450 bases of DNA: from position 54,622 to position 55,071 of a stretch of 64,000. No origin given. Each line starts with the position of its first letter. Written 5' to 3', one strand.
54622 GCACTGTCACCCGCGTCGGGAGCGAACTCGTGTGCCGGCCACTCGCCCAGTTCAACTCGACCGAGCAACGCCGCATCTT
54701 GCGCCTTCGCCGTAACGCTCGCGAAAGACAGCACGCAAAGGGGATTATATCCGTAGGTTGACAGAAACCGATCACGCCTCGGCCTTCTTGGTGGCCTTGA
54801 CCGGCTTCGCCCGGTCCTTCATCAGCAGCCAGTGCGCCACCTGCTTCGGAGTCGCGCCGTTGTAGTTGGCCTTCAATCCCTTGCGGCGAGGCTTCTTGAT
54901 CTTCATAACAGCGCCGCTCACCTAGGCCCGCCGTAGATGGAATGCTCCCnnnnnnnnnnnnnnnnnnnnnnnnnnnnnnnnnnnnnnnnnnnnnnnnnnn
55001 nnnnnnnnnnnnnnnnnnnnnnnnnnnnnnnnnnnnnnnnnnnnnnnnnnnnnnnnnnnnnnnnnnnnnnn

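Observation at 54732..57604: IS1595-family element with perfect 8-bp target duplication, carrying a methyltransferase as cargo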

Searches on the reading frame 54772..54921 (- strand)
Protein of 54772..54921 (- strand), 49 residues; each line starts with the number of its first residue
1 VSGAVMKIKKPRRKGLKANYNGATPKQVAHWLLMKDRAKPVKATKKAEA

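Call 4: search_protein_families(library=pfam, proteins=[window:54772-54921:-], max_evalue=0.01)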
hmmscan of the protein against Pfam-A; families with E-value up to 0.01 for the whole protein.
window:54772-54921:- (49 aa): 0 families

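Call 5: search_protein_families(library=ncbifam, proteins=[window:54772-54921:-], max_evalue=0.01)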
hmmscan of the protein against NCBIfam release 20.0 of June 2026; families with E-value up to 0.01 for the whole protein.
window:54772-54921:- (49 aa): 0 families

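Call 40: search_protein_families(library=padloc, proteins=[window:54772-54921:-], max_evalue=0.01)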
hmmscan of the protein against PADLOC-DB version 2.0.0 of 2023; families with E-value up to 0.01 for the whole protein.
window:54772-54921:- (49 aa): 0 families

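Call 44: search_protein_families(library=pfam, proteins=[window:54775-54906:-], max_evalue=10)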
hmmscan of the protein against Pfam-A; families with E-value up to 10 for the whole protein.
seq(44 aa): 0 families

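Call 47: find_homologous_proteins(query=window:54775-54906:-, max_evalue=10)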
Query seq(44 aa) (44 aa): 1 proteins with E <= 10 among 1 candidates.
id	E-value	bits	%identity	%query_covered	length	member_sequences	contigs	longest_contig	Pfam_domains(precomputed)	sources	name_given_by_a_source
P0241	9.7e-21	88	100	100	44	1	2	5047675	-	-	-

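Call 48: find_encoding_contigs(protein=P0241, flank=6000, max_places=10)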
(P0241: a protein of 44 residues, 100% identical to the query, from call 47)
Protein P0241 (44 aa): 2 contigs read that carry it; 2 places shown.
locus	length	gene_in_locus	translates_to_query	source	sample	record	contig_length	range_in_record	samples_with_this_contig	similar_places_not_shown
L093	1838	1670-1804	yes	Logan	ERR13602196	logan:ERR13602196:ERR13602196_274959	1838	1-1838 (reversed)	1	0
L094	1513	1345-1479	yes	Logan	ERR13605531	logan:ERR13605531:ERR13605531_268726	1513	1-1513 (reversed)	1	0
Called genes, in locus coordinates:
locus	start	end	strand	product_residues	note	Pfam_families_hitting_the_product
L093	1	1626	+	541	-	?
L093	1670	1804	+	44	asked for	-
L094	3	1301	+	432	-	?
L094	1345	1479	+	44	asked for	-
